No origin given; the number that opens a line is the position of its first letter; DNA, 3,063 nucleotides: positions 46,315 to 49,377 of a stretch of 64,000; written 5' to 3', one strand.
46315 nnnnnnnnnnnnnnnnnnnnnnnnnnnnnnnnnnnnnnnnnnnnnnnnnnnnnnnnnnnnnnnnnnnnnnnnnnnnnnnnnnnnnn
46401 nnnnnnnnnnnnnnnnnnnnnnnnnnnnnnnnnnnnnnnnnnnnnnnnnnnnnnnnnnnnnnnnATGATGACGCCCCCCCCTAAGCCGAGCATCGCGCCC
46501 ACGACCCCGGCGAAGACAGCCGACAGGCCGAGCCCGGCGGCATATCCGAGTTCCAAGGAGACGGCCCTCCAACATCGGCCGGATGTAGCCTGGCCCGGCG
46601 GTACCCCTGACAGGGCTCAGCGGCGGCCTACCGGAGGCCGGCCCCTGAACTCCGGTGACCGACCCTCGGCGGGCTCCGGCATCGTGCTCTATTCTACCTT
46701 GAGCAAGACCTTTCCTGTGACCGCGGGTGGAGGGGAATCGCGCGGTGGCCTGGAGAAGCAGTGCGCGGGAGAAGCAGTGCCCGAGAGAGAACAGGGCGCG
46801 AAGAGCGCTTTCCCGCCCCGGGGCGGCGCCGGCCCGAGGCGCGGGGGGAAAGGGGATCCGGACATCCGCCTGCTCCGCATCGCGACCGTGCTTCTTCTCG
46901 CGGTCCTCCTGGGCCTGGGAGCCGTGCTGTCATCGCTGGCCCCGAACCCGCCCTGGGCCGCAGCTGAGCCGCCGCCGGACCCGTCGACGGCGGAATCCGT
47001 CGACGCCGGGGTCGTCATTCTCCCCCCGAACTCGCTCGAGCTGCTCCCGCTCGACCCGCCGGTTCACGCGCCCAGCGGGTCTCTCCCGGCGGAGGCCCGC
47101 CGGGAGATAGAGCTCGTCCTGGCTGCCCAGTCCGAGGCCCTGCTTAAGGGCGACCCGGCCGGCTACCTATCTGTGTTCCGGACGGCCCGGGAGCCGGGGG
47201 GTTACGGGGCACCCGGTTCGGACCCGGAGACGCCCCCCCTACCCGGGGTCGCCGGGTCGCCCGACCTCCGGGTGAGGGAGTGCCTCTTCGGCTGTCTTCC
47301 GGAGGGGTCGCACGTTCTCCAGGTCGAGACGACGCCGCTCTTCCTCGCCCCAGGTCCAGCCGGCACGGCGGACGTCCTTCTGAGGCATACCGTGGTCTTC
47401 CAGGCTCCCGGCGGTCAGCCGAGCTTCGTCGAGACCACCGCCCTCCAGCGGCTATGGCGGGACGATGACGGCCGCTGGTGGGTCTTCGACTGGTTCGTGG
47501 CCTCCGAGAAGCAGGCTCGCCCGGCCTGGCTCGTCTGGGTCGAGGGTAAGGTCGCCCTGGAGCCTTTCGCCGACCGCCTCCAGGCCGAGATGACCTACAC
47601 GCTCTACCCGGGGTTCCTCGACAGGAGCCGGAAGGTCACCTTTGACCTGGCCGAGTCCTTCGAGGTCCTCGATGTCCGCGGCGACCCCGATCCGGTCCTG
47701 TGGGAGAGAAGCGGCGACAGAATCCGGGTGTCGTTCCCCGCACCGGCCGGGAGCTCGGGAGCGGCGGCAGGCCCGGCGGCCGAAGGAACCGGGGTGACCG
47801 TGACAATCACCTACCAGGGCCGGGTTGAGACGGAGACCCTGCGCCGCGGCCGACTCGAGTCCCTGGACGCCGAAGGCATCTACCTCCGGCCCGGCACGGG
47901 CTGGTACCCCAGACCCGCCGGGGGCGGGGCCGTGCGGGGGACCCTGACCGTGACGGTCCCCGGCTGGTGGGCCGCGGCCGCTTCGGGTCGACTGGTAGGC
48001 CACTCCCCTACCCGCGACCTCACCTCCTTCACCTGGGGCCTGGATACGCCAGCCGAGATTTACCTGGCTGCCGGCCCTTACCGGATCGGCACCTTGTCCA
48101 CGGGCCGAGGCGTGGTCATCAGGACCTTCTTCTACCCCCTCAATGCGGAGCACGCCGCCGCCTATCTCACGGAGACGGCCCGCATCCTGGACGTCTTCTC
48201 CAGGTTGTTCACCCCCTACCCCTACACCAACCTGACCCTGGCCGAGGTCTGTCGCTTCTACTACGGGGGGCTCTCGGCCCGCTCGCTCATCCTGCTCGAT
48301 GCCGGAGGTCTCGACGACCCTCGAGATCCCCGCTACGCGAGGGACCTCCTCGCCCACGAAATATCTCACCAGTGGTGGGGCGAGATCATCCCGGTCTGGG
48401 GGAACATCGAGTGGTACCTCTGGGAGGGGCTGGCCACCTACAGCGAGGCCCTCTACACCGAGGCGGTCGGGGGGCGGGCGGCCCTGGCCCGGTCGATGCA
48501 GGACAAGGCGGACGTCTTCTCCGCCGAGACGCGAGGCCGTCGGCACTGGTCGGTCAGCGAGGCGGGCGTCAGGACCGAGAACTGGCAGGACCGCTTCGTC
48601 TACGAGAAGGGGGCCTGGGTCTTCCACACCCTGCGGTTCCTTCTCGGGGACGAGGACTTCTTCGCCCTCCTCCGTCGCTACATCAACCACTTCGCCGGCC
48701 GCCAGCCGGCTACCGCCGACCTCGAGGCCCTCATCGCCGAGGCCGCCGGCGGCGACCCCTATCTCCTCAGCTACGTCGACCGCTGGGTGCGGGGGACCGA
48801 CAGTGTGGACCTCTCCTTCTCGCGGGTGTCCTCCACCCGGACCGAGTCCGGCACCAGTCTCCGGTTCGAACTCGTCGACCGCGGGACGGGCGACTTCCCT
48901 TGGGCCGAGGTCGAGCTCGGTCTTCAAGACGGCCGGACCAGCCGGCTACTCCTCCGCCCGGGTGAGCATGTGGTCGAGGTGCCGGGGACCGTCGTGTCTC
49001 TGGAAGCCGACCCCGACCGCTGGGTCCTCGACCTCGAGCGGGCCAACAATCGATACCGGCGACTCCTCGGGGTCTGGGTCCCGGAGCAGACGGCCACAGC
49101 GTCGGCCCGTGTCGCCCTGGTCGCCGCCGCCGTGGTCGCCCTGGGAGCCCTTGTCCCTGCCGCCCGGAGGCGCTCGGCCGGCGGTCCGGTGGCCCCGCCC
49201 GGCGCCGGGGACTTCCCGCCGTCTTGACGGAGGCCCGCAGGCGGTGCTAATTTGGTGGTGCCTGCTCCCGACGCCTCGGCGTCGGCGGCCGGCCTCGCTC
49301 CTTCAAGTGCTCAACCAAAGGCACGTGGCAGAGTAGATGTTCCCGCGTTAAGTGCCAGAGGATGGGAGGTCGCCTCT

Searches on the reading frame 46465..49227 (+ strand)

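Call 10: search_protein_families(library=pfam, proteins=[window:46465-49227:+], max_evalue=0.001)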
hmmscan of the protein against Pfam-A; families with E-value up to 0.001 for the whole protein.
window:46465-49227:+ (920 aa): 1 family
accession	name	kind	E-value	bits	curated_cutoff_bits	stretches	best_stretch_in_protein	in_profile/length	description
PF01433.26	Peptidase_M1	-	6e-20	72.2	27.7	1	570-774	5-218/218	Peptidase family M1 domain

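Call 11: search_protein_families(library=padloc, proteins=[window:46465-49227:+], max_evalue=0.001)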
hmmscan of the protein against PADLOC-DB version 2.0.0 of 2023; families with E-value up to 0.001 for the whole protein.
window:46465-49227:+ (920 aa): 0 families
